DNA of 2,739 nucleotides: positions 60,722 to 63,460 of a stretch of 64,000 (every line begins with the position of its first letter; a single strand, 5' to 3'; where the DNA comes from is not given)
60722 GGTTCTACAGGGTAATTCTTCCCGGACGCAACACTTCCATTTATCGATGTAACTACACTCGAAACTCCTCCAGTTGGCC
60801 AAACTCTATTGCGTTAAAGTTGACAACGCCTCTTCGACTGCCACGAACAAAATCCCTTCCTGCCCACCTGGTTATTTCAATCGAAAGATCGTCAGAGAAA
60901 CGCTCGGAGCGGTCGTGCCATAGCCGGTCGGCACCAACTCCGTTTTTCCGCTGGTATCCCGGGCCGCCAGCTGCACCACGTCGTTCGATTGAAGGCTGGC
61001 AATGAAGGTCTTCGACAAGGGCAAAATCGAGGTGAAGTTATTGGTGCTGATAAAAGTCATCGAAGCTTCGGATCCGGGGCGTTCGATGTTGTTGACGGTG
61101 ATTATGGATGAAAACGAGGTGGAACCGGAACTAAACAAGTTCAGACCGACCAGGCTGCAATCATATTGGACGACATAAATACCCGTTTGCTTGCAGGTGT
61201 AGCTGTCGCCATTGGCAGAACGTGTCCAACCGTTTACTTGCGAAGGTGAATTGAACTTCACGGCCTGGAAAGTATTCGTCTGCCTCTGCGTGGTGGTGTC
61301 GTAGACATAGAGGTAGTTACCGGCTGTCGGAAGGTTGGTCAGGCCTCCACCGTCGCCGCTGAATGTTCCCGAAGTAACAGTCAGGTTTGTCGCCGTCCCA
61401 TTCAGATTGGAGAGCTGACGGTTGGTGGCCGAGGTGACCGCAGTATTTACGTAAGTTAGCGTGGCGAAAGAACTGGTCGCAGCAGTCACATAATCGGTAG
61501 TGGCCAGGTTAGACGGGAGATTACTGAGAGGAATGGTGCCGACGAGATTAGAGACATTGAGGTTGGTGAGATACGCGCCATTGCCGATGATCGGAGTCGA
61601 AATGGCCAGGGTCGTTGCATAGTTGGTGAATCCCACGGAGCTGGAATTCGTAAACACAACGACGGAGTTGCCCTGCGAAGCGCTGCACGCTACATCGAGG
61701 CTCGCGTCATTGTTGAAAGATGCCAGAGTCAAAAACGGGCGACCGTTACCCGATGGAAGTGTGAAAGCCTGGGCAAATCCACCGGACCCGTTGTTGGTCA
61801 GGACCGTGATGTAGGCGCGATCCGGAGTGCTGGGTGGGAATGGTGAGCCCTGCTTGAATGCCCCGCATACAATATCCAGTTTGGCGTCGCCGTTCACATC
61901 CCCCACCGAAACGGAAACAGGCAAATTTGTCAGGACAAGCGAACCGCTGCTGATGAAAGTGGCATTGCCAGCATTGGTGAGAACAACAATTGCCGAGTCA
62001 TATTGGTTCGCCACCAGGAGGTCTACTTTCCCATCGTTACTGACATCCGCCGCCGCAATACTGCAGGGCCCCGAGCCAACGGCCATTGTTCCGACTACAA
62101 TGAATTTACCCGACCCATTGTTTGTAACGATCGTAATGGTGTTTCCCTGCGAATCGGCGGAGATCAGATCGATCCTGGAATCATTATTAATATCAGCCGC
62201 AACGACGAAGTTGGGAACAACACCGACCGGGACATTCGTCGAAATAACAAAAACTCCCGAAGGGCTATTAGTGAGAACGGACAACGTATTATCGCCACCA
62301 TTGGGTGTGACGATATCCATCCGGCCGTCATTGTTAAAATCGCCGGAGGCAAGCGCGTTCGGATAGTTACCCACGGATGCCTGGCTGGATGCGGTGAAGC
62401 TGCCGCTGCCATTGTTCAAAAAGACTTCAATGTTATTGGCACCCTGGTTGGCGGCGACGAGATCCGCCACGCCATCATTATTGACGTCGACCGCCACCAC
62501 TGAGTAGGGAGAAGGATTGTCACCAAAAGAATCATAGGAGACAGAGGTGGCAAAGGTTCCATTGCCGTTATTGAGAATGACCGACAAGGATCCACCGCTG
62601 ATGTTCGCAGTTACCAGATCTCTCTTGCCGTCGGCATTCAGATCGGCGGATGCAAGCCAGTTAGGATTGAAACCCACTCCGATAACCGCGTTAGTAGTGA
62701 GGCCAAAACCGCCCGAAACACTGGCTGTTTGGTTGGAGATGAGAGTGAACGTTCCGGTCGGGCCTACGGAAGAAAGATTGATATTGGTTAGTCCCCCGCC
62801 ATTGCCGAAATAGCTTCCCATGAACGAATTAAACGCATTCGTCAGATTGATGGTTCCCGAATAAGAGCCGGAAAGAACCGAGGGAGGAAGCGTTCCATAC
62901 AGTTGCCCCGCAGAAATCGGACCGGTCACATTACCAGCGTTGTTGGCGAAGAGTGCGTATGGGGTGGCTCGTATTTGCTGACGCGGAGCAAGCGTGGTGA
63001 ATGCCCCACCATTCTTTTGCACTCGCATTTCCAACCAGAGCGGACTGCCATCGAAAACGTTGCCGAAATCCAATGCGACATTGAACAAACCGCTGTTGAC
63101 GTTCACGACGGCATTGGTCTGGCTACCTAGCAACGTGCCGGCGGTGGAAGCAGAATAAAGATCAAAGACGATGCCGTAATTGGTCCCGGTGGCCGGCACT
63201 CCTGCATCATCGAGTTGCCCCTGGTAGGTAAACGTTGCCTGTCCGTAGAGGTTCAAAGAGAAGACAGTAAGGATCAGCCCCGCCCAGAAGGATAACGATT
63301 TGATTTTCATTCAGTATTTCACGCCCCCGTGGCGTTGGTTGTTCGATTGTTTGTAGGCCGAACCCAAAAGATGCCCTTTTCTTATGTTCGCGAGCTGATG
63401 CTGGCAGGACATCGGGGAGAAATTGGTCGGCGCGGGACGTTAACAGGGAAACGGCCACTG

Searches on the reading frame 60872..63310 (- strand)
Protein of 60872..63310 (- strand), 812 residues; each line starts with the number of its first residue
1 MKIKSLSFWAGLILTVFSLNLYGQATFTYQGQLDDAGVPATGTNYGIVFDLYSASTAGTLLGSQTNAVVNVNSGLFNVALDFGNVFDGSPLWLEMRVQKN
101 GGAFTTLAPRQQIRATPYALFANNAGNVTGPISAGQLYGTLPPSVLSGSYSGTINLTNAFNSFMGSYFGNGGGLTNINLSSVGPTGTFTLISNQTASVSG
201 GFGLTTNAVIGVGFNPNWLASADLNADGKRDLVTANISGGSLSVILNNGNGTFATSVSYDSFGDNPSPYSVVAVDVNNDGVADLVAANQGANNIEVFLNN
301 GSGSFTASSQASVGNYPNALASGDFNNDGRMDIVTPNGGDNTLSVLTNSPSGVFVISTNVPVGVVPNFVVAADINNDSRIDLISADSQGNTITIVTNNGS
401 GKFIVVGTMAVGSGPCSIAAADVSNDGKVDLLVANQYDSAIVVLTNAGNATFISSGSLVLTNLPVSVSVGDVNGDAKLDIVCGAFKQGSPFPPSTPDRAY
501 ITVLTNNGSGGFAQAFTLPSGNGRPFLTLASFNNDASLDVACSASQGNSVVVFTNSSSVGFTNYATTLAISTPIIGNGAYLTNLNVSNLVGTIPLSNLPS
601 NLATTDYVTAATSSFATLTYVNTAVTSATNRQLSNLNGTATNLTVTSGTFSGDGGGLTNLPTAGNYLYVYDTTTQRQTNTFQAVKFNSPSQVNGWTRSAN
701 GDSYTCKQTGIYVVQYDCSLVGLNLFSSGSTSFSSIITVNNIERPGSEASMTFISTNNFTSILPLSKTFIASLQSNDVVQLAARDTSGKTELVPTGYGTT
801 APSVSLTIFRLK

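Call 73: find_encoding_contigs(protein=window:60872-63310:-, flank=10000, max_places=4)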
Protein window:60872-63310:- (812 aa): 1 contig read that carries it; 1 place shown.
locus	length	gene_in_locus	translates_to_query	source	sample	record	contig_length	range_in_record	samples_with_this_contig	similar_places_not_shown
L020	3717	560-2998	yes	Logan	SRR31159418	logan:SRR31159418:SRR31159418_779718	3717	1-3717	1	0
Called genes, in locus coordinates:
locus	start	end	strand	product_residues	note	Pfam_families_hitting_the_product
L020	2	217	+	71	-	?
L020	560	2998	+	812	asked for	PF13517:FG-GAP_3, PF01839:FG-GAP (weak), PF13517:FG-GAP_3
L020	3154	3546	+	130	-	PF03795:YCII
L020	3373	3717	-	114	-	?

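Call 77: search_protein_families(library=pfam, proteins=[window:60872-63310:-], max_evalue=0.001)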
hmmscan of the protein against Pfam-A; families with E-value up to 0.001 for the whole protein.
window:60872-63310:- (812 aa): 2 families
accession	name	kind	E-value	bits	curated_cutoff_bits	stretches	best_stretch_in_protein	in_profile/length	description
PF13517.12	FG-GAP_3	-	1.2e-49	167.2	26.9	5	275-334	1-60/61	FG-GAP-like repeat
PF01839.29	FG-GAP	-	1.5e-25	89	22.1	3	268-298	2-27/37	FG-GAP repeat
